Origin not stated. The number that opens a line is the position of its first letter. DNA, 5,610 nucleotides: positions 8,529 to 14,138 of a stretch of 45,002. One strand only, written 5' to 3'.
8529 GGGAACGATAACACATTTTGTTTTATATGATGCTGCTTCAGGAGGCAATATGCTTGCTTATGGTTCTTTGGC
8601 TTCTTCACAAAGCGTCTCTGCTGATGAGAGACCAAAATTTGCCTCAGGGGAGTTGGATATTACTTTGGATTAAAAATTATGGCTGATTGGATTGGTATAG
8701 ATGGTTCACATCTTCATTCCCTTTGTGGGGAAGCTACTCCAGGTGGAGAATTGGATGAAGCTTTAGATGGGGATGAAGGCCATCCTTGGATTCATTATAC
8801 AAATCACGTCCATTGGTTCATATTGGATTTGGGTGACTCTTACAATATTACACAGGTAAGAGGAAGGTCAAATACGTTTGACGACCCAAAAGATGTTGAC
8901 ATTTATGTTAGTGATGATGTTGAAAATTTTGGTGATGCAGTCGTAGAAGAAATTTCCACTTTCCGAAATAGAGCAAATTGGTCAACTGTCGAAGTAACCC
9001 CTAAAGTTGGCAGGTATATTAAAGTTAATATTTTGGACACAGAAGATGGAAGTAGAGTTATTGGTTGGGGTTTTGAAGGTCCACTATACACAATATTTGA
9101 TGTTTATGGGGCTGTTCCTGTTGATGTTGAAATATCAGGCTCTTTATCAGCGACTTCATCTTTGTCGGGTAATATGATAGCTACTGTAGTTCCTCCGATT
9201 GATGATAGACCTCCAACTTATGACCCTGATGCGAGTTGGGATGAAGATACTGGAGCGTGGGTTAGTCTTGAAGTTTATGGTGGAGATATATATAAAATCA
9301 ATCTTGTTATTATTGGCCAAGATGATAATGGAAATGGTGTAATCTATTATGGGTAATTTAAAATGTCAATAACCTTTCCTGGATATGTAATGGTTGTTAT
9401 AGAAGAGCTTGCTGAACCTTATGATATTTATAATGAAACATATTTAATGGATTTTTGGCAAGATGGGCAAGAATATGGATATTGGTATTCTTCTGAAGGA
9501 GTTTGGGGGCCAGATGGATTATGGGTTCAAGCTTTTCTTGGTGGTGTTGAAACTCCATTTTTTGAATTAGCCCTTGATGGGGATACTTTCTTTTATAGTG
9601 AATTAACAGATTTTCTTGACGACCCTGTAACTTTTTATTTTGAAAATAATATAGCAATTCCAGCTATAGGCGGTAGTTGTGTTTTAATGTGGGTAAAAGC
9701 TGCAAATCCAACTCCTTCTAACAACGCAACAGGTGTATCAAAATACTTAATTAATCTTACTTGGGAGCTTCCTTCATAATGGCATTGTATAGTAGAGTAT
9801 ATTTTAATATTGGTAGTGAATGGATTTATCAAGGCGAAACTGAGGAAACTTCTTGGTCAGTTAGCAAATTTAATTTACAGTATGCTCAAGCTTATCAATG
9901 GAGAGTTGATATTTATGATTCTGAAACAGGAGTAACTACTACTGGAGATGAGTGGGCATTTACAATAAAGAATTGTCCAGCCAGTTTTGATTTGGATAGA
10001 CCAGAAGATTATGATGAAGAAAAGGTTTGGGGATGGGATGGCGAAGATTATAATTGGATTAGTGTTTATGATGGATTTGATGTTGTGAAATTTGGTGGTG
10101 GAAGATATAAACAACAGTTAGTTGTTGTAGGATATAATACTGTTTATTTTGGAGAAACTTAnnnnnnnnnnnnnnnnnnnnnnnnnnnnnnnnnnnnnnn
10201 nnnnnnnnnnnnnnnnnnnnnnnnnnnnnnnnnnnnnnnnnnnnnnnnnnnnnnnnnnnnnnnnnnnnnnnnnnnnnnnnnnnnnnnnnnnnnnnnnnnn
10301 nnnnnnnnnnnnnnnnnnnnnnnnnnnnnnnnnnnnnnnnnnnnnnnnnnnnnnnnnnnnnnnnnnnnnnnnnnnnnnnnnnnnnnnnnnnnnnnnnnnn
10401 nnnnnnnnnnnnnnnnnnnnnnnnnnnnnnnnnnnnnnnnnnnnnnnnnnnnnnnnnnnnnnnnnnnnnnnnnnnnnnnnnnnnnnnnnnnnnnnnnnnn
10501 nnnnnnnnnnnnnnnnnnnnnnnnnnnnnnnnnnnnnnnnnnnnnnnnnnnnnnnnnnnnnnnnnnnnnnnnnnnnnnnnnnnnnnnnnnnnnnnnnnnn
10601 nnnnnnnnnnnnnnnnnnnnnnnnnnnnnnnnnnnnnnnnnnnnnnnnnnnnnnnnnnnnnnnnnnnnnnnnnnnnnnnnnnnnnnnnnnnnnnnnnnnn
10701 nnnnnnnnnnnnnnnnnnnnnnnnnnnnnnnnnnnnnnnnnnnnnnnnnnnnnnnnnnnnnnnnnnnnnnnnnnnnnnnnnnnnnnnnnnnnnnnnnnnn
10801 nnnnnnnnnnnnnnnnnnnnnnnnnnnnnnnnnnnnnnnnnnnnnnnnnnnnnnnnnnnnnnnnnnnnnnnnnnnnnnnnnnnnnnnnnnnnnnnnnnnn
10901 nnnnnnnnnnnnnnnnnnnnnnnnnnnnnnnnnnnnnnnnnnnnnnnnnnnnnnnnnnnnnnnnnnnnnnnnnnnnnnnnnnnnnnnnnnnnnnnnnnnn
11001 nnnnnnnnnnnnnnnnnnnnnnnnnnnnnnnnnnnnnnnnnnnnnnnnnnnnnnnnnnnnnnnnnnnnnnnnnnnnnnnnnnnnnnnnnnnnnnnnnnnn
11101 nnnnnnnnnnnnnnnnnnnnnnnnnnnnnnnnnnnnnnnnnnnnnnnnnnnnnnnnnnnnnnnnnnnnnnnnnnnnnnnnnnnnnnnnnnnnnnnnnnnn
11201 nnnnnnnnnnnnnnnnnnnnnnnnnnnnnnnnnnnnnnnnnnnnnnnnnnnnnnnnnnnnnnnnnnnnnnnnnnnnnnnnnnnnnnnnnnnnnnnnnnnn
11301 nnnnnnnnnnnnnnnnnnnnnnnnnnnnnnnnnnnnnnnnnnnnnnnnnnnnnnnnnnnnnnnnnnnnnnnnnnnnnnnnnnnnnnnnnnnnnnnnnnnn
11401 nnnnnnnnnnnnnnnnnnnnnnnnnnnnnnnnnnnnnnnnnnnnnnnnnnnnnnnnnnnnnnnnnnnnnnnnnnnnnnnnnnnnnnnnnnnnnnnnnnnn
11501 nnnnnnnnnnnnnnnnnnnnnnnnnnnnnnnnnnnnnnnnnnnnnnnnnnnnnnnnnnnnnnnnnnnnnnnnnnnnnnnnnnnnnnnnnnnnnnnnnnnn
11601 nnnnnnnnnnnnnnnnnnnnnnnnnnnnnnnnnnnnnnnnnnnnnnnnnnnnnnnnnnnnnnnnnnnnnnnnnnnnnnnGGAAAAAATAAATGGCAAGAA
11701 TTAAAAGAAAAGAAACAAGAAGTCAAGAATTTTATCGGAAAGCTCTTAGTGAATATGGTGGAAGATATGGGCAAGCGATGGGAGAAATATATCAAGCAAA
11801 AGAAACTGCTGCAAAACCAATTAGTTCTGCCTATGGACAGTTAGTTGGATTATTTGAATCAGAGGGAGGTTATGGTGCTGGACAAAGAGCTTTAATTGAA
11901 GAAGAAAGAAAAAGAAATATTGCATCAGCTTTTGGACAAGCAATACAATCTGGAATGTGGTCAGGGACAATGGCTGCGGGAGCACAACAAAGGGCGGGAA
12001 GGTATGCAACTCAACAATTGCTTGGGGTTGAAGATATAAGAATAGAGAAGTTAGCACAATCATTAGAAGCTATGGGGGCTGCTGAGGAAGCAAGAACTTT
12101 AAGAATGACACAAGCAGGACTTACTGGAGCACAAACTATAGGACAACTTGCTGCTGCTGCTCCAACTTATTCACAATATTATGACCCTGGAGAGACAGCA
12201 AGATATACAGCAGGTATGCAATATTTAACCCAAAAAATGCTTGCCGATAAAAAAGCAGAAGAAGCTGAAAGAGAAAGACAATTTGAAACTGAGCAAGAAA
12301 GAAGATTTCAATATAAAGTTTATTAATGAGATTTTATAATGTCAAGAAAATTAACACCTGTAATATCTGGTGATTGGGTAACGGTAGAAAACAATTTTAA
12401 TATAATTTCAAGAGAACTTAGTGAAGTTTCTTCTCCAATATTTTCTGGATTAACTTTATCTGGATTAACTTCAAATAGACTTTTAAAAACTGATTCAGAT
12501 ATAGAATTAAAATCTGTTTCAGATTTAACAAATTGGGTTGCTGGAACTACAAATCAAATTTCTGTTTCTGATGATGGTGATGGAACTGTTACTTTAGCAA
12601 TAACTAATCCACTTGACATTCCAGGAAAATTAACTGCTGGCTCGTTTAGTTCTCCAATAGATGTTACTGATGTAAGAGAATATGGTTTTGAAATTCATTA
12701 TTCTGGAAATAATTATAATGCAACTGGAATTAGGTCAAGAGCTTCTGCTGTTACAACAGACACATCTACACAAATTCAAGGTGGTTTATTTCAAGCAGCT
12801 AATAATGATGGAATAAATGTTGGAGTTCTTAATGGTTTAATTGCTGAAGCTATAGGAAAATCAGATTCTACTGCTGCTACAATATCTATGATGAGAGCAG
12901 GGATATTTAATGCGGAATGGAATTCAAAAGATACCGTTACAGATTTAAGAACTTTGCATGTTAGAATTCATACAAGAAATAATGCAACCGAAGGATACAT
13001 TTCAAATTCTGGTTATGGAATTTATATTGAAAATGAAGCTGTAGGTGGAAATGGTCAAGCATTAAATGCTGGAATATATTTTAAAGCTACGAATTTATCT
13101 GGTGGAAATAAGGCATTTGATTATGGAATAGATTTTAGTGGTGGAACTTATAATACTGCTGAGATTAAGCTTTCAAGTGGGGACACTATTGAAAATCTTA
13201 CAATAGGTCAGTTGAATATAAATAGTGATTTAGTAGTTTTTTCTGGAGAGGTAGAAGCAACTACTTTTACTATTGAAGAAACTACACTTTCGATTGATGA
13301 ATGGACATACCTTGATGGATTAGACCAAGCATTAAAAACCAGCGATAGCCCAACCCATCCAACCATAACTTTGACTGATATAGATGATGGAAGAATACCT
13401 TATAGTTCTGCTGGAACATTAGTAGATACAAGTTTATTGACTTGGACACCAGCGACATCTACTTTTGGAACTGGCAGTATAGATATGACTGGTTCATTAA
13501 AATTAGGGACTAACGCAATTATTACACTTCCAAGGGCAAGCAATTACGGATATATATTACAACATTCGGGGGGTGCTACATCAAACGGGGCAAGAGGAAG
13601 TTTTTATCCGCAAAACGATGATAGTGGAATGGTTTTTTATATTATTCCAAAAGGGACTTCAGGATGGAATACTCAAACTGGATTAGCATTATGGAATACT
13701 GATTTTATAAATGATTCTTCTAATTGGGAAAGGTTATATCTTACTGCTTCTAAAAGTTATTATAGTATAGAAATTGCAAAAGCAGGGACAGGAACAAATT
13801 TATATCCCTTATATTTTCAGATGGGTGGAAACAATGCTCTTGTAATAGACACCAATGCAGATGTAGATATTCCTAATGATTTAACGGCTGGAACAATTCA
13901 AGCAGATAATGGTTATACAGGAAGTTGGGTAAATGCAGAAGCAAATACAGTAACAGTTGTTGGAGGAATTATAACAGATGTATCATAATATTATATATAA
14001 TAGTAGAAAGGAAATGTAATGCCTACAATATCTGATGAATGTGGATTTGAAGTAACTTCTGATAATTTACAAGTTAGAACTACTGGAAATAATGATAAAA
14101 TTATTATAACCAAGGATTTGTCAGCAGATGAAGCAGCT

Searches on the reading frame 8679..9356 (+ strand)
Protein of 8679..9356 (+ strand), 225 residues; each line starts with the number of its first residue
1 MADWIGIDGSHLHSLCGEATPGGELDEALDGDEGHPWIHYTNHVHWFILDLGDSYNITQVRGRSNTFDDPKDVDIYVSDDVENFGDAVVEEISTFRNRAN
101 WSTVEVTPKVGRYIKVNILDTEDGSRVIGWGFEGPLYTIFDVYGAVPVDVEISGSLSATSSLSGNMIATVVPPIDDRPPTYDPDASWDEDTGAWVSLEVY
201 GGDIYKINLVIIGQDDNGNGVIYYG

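Call 18: search_protein_families(library=phrogs, proteins=[window:8679-9356:+], max_evalue=0.001)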
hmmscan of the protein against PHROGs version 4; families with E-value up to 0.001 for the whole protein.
window:8679-9356:+ (225 aa): 0 families

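Call 68: search_protein_families(library=pfam, proteins=[window:8679-9356:+], max_evalue=0.01)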
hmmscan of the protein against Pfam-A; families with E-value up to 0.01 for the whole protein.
window:8679-9356:+ (225 aa): 2 families
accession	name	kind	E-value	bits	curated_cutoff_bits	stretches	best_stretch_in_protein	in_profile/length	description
PF00754.31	F5_F8_type_C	-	1.2e-12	48.5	28.2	1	20-125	9-119/127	F5/8 type C domain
PF22633.2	F5_F8_type_C_2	-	8.8e-09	36.3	27.8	1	28-116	2-91/91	NedA-like, galactose-binding domain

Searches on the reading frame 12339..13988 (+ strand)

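Call 18: search_protein_families(library=phrogs, proteins=[window:12339-13988:+], max_evalue=0.001)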
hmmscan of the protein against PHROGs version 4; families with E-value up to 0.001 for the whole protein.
window:12339-13988:+ (549 aa): 0 families

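Call 68: search_protein_families(library=pfam, proteins=[window:12339-13988:+], max_evalue=0.01)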
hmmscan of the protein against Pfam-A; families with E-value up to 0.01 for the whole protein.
window:12339-13988:+ (549 aa): 1 family
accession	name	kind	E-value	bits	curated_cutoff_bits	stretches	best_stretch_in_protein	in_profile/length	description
PF19079.5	CFSR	-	0.004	17.8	27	0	69-91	4-26/49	Collagen-flanked surface repeat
